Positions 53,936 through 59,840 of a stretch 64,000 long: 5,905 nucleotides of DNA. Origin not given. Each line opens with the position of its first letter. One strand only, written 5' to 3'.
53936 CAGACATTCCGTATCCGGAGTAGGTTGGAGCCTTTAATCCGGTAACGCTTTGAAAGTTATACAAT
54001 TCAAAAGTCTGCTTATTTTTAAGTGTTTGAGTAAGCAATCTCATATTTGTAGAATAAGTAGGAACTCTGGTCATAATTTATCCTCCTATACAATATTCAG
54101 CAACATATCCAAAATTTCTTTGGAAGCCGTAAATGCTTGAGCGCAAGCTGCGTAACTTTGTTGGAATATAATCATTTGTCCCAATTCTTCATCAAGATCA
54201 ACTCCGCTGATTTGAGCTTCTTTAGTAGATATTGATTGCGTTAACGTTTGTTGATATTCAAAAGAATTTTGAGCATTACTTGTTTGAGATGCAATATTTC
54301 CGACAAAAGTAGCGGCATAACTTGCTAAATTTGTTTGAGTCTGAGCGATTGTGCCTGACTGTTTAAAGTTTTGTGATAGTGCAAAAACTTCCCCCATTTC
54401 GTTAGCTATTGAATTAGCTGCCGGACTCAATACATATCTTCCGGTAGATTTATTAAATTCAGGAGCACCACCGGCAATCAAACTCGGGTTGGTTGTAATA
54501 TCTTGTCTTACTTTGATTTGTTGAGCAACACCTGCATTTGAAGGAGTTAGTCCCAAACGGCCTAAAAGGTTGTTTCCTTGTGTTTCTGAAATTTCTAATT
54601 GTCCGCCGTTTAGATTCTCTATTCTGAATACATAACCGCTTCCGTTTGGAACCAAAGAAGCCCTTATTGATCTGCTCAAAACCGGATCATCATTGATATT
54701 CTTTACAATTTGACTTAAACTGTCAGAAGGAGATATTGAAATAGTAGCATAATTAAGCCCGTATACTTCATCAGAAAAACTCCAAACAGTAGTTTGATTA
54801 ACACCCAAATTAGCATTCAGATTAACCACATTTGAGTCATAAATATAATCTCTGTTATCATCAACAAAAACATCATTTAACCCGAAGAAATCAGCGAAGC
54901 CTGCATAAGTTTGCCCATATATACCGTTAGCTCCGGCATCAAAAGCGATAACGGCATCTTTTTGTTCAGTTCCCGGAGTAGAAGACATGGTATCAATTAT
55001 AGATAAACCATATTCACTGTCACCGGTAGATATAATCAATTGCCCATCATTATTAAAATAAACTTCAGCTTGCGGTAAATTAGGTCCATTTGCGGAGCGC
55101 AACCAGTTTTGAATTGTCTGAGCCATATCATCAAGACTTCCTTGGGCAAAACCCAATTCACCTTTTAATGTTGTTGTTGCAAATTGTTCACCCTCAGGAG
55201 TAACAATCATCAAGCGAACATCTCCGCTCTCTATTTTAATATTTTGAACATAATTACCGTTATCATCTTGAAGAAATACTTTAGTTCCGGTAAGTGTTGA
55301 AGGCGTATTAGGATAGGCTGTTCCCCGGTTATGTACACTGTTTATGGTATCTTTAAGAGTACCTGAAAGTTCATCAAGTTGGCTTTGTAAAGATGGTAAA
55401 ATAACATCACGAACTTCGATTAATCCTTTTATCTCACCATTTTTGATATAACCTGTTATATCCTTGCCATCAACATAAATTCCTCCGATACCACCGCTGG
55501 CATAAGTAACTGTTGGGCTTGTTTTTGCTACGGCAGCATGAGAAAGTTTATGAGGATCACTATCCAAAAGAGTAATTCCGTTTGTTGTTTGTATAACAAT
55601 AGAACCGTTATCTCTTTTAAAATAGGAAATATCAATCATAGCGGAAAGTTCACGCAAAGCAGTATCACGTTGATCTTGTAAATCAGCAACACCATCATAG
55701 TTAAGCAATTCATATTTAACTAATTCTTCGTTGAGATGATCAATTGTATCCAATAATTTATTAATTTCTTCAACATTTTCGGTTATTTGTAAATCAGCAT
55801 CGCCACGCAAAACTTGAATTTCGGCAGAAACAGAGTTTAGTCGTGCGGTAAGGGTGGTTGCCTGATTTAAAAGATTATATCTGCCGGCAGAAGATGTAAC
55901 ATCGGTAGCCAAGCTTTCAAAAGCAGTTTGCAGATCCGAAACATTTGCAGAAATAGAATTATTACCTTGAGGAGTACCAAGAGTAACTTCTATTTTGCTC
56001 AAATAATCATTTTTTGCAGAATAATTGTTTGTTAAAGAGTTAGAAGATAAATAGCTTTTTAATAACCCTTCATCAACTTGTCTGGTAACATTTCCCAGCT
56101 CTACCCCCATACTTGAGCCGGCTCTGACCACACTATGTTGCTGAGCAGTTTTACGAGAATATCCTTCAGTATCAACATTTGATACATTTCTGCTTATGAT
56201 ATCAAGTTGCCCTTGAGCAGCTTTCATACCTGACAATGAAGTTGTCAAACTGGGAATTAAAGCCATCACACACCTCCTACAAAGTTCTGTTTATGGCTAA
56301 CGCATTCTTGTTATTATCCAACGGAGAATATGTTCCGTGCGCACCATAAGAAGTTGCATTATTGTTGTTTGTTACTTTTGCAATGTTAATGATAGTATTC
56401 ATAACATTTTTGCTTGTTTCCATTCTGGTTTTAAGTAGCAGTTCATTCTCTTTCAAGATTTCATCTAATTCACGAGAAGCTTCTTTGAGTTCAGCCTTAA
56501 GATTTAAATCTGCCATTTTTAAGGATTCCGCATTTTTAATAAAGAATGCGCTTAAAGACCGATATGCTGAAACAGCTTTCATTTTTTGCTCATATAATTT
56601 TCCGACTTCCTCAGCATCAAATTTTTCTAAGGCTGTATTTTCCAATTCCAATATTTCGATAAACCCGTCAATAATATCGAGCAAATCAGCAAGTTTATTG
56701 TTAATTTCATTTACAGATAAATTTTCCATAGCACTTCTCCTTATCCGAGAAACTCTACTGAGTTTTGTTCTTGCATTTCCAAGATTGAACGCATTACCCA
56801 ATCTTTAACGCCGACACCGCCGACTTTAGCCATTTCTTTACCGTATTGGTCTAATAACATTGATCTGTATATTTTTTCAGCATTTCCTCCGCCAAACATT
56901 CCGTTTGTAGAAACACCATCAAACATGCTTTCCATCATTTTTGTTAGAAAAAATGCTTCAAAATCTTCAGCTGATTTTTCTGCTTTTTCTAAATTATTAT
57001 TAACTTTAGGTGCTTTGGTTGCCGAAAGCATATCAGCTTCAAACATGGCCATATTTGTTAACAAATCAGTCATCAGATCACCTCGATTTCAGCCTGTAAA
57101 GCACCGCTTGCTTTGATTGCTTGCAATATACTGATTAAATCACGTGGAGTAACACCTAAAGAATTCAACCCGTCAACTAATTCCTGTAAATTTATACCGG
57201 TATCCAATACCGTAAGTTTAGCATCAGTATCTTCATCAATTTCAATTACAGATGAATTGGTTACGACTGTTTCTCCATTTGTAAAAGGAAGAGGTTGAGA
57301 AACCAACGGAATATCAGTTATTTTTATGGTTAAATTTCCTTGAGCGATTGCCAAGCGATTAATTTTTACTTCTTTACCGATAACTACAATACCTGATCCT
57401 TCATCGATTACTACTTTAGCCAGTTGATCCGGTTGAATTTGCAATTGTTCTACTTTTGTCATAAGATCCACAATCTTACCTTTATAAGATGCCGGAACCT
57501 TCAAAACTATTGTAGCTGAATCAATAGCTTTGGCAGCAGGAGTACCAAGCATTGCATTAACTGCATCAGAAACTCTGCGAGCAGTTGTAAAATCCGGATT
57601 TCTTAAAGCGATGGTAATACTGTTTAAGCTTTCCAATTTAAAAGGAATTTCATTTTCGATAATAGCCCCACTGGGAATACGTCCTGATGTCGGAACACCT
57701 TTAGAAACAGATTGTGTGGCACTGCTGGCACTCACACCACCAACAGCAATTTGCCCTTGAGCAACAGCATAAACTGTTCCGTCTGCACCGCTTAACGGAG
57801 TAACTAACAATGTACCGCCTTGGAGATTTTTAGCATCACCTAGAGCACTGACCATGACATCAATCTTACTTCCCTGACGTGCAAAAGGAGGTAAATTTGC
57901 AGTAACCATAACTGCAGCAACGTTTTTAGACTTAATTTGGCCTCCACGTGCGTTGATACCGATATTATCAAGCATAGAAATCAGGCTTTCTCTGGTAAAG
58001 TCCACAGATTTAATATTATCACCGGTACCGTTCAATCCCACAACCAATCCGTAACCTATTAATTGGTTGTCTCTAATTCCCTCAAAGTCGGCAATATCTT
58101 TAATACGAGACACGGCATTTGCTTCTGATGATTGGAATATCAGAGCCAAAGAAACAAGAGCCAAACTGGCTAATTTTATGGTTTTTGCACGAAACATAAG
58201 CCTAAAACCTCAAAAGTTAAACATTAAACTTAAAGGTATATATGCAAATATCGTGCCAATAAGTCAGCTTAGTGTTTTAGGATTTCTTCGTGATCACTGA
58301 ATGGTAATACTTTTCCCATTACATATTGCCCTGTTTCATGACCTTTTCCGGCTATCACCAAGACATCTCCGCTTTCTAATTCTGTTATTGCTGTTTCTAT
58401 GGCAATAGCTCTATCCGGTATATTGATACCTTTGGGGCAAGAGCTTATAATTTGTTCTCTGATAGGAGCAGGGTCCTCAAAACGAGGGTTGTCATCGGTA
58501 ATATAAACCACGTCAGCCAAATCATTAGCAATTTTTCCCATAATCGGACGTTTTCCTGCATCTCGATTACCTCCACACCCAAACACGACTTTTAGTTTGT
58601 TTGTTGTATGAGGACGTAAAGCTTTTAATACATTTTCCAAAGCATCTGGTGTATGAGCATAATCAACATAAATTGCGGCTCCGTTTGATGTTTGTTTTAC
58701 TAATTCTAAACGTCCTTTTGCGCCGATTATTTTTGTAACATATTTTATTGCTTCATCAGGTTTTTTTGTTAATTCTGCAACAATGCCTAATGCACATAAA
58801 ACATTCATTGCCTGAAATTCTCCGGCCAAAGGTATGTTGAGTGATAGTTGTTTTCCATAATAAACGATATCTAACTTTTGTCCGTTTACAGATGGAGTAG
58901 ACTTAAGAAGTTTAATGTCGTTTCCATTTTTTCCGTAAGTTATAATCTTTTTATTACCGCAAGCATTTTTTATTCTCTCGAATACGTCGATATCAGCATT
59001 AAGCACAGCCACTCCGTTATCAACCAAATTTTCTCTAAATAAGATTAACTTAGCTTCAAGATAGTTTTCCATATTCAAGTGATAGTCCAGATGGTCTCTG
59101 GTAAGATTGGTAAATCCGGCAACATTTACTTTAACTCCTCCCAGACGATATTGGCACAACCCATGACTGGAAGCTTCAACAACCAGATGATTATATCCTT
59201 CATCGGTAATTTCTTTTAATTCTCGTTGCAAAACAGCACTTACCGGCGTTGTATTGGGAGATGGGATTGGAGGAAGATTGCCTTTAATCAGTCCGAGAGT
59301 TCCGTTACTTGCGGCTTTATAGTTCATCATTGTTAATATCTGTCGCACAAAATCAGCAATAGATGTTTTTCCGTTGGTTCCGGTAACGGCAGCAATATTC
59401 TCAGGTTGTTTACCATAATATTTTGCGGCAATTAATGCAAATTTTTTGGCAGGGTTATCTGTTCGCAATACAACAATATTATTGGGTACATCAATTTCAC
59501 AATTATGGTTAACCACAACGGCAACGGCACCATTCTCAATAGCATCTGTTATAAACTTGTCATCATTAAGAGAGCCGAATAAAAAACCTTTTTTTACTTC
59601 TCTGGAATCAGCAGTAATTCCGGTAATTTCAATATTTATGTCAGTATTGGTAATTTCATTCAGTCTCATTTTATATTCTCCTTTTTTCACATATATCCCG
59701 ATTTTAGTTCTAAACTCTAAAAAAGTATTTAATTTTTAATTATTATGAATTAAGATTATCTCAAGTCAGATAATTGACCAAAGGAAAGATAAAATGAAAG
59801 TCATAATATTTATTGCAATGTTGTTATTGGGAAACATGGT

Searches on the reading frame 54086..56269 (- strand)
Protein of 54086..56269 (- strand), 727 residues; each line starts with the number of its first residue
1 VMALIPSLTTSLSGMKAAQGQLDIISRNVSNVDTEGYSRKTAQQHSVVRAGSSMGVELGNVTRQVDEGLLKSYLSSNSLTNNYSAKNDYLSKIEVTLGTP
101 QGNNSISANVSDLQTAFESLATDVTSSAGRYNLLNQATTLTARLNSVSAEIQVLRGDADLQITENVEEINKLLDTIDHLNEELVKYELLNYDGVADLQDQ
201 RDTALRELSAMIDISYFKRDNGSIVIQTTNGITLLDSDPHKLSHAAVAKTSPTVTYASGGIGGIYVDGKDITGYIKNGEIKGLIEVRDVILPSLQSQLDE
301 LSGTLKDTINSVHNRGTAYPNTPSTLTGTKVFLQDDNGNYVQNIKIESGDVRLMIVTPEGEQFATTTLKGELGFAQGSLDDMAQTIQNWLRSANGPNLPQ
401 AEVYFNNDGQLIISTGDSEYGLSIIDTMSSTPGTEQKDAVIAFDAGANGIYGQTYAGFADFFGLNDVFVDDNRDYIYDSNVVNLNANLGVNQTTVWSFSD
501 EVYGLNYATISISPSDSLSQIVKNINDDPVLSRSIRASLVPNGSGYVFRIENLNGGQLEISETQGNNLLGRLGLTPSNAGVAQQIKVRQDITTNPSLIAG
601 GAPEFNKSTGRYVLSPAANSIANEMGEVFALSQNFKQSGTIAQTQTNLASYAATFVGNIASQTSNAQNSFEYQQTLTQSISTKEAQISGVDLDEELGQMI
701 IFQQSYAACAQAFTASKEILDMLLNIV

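Call 65: search_protein_families(library=pfam, proteins=[window:54086-56269:-], max_evalue=0.00001)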
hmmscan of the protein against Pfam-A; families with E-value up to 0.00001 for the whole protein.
window:54086-56269:- (727 aa): 3 families
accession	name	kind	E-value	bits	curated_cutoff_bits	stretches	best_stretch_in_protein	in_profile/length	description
PF22638.1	FlgK_D1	-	2.1e-40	139.2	28.6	1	90-319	1-224/233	Flagellar hook-associated protein FlgK helical domain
PF06429.18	Flg_bbr_C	-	7.6e-08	32.2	23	1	687-726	7-46/46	Flagellar basal body rod FlgEFG protein C-terminal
PF00460.25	Flg_bb_rod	-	1.6e-07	31.6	20.7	1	9-37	2-30/31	Flagella basal body rod protein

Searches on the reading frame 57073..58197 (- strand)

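Call 65: search_protein_families(library=pfam, proteins=[window:57073-58197:-], max_evalue=0.00001)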
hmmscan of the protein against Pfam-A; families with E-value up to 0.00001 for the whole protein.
window:57073-58197:- (374 aa): 1 family
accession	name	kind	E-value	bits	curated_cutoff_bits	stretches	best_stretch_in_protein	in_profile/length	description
PF02119.21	FlgI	-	7.9e-138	459.5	25.3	1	31-373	1-343/343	Flagellar P-ring protein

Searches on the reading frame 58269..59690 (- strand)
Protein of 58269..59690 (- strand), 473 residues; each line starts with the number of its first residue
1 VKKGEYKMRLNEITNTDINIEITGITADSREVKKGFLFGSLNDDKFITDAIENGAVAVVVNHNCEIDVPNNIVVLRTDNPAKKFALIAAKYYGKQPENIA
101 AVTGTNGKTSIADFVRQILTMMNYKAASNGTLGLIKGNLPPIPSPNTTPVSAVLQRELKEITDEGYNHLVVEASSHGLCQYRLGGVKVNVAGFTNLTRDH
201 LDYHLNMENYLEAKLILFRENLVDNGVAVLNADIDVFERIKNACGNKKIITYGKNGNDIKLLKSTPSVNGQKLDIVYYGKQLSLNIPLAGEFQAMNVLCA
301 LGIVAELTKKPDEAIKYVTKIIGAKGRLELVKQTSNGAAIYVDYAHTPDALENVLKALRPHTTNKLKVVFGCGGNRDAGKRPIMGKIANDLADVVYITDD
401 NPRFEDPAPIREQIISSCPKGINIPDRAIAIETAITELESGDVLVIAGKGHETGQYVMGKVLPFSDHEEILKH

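Call 65: search_protein_families(library=pfam, proteins=[window:58269-59690:-], max_evalue=0.00001)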
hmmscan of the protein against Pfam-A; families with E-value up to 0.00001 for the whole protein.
window:58269-59690:- (473 aa): 2 families
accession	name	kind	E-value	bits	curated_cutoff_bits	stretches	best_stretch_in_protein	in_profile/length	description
PF08245.18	Mur_ligase_M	-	6.8e-48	163.7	24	1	102-303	1-199/200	Mur ligase middle domain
PF02875.26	Mur_ligase_C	-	7.2e-33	114.6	28.4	1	326-450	1-127/127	Mur ligase, glutamate ligase domain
